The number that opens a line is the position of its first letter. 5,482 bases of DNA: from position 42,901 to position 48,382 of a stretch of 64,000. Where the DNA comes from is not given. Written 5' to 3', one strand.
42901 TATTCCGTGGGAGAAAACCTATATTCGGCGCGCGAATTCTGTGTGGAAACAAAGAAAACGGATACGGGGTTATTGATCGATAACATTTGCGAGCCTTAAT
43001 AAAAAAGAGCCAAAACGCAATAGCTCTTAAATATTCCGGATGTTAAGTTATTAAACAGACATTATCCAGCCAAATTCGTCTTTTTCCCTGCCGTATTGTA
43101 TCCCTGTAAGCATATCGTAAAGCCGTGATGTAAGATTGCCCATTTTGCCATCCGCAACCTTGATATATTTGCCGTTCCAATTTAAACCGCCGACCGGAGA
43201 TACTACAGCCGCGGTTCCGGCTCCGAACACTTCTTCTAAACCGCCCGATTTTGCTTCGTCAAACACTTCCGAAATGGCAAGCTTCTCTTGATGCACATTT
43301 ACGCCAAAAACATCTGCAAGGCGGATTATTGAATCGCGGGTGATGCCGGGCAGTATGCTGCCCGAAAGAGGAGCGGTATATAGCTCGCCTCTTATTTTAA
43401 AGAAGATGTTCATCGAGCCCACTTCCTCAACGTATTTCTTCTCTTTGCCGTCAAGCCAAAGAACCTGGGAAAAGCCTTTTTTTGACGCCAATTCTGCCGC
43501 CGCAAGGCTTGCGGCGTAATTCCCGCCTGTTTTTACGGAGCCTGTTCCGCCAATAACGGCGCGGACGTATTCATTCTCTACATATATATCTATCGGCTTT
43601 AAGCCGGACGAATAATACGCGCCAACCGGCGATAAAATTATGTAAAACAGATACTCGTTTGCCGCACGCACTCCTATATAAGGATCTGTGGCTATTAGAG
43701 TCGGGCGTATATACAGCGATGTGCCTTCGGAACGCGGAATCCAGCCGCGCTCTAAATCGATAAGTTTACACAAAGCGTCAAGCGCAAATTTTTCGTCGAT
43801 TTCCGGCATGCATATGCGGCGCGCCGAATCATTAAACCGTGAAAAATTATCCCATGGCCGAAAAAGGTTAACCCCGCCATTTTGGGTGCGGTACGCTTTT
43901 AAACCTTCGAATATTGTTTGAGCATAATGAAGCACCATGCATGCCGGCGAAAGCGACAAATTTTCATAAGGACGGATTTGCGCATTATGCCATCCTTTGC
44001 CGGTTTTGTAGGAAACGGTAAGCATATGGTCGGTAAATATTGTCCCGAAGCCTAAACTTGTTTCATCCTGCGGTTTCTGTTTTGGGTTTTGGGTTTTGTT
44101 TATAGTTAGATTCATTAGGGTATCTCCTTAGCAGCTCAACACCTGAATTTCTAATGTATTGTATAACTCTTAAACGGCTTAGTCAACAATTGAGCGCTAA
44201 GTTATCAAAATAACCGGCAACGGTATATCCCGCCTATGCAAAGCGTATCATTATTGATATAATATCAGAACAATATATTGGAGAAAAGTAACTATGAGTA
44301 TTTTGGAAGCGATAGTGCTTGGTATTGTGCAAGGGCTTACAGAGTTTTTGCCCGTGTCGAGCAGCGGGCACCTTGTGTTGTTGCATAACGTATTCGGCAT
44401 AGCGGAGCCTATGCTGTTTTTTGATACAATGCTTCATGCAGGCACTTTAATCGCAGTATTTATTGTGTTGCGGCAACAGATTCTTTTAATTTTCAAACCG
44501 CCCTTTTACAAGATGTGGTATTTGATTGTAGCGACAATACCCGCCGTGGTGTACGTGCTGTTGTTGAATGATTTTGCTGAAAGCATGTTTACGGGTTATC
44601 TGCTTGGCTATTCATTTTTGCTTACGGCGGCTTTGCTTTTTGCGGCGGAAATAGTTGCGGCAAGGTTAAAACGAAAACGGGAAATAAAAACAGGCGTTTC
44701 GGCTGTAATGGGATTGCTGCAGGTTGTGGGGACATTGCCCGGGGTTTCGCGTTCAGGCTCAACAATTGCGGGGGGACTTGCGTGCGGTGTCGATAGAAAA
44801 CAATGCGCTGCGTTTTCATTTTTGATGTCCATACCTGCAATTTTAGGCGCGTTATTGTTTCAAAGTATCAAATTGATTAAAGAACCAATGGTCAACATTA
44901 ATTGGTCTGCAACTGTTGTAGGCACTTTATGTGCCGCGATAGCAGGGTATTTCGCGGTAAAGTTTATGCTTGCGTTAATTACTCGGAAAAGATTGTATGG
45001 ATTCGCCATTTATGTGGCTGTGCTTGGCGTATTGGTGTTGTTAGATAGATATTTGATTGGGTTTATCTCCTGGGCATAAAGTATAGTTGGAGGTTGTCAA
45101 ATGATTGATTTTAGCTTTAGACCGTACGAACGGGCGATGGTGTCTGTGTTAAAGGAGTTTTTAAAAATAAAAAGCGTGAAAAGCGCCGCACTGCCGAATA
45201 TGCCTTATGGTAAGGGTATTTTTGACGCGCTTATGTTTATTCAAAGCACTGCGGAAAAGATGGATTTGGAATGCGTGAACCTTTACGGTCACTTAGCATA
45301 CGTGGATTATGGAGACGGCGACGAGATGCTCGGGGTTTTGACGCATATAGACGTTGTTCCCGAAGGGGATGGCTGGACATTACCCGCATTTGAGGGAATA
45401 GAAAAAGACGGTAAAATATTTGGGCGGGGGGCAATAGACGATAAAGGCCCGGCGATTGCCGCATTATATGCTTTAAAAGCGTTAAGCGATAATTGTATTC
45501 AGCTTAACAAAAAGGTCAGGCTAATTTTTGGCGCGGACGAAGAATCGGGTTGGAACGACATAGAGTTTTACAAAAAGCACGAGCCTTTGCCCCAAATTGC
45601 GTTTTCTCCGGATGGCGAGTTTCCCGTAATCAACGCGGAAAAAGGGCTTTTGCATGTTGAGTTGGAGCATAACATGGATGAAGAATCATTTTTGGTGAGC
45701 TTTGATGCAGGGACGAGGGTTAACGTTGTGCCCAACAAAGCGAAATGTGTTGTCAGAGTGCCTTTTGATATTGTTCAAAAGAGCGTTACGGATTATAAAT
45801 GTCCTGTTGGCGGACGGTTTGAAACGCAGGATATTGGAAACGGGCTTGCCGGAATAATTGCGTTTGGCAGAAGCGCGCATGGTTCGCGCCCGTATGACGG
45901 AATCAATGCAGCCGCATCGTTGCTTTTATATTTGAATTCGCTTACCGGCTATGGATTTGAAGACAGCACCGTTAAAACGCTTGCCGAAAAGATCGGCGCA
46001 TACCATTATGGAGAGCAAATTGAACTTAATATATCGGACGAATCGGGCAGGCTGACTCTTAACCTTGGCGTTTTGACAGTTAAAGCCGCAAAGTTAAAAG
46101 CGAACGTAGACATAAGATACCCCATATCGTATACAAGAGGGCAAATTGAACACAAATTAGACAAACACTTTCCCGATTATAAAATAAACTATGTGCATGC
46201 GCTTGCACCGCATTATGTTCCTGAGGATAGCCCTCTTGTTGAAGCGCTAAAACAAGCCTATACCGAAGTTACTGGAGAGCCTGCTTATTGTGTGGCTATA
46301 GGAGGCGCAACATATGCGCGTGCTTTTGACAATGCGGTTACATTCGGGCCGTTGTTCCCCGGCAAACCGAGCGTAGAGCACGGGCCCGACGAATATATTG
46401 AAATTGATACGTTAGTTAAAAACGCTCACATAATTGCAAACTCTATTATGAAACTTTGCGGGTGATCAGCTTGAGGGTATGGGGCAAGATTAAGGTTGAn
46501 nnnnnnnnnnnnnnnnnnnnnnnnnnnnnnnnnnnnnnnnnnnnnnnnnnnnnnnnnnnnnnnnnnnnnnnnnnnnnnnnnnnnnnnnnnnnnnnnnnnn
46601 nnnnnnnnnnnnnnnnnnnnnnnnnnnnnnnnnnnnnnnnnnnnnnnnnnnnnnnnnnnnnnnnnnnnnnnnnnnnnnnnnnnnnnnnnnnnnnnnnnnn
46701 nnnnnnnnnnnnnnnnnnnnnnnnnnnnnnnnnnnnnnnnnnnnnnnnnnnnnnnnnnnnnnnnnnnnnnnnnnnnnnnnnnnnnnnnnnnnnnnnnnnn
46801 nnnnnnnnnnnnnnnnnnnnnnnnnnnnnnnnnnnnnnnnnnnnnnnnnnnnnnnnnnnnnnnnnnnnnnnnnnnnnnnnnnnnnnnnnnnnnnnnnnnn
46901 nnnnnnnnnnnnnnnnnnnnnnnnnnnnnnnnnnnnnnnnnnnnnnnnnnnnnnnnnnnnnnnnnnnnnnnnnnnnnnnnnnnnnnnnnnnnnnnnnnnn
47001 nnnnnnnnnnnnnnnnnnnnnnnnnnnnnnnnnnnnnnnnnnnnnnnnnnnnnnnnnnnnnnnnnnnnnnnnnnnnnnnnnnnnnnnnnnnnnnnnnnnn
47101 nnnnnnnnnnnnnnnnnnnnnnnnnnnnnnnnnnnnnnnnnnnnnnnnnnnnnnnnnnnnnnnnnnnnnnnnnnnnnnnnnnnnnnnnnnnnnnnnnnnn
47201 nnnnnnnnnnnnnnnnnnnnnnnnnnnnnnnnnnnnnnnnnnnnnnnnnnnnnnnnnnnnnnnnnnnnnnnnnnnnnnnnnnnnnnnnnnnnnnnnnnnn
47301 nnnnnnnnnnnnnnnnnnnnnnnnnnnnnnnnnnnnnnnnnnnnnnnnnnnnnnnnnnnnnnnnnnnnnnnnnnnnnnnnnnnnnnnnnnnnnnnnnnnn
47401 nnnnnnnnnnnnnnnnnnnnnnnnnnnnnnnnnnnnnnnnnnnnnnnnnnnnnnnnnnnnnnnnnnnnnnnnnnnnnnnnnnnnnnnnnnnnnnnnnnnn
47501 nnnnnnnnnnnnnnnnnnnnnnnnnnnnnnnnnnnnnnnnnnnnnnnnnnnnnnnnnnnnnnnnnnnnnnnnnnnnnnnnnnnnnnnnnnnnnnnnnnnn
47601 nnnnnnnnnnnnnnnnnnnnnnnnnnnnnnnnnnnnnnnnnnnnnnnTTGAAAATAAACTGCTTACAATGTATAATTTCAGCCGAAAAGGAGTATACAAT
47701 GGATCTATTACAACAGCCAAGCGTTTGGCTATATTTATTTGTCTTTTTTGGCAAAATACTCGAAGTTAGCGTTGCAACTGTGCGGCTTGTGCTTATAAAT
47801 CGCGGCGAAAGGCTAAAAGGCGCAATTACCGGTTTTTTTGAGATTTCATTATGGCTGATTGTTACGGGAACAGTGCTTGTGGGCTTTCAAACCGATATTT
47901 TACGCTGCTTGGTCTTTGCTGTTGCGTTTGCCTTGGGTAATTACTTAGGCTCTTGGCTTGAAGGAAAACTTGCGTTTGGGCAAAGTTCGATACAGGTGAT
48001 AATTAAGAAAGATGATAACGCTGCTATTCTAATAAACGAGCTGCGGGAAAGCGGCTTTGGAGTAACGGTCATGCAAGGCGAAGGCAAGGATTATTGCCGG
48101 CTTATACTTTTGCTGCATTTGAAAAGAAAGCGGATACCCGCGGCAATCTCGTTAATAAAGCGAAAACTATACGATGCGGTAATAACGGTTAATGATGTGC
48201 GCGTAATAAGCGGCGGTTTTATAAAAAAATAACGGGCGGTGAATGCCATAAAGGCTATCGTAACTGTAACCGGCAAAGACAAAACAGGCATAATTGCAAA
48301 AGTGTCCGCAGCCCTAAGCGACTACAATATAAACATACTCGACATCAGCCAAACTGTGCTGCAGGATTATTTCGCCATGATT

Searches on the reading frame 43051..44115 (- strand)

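Call 32: search_protein_families(library=pfam, proteins=[window:43051-44115:-], max_evalue=0.00001)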
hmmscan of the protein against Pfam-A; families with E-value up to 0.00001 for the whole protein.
window:43051-44115:- (354 aa): 1 family
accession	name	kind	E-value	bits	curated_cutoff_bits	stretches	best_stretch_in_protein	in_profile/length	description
PF01063.24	Aminotran_4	-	5e-28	98.9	28.5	1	68-308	2-220/223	Amino-transferase class IV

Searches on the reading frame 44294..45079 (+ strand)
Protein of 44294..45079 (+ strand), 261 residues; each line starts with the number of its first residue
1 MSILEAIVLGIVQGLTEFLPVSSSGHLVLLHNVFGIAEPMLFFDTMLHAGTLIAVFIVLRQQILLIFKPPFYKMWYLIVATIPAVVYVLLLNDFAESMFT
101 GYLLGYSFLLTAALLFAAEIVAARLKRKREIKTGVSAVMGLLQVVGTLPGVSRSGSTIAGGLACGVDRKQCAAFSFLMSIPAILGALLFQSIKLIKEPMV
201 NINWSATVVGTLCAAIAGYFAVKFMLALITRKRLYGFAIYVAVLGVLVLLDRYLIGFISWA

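Call 33: search_protein_families(library=pfam, proteins=[window:44294-45079:+], max_evalue=0.00001)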
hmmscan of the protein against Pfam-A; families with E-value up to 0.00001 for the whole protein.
window:44294-45079:+ (261 aa): 1 family
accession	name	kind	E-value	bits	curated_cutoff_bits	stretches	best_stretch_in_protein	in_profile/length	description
PF02673.24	BacA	-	8.1e-66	222.8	33.4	1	6-247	1-257/257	Bacitracin resistance protein BacA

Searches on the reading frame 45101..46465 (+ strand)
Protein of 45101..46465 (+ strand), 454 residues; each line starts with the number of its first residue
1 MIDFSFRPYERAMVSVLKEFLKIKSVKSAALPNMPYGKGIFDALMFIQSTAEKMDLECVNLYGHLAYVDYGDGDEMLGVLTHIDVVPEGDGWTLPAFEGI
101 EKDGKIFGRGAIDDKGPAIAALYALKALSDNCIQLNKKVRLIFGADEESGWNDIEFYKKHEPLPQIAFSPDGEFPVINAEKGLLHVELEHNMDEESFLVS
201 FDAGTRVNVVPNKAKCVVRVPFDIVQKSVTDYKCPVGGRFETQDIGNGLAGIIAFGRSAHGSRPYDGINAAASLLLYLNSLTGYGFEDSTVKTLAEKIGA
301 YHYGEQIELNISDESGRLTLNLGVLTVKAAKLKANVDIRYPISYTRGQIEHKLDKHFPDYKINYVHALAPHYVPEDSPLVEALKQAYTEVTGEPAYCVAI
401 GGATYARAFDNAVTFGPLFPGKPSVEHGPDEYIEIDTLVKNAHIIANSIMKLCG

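Call 33: search_protein_families(library=pfam, proteins=[window:45101-46465:+], max_evalue=0.00001)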
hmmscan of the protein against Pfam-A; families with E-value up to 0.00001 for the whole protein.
window:45101-46465:+ (454 aa): 2 families
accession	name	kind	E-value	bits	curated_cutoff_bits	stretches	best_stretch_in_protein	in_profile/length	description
PF01546.33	Peptidase_M20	-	3.3e-30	106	24.6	1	81-450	4-205/206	Peptidase family M20/M25/M40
PF07687.19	M20_dimer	-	5.2e-06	26.8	21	0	253-361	12-103/107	Peptidase dimerisation domain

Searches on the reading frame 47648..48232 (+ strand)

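Call 33: search_protein_families(library=pfam, proteins=[window:47648-48232:+], max_evalue=0.00001)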
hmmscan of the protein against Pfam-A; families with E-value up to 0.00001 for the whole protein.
window:47648-48232:+ (194 aa): 1 family
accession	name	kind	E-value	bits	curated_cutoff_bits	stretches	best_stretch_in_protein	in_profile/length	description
PF18955.5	DUF5698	-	5.5e-16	59.2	27.5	1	44-101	1-57/58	Domain of unknown function (DUF5698)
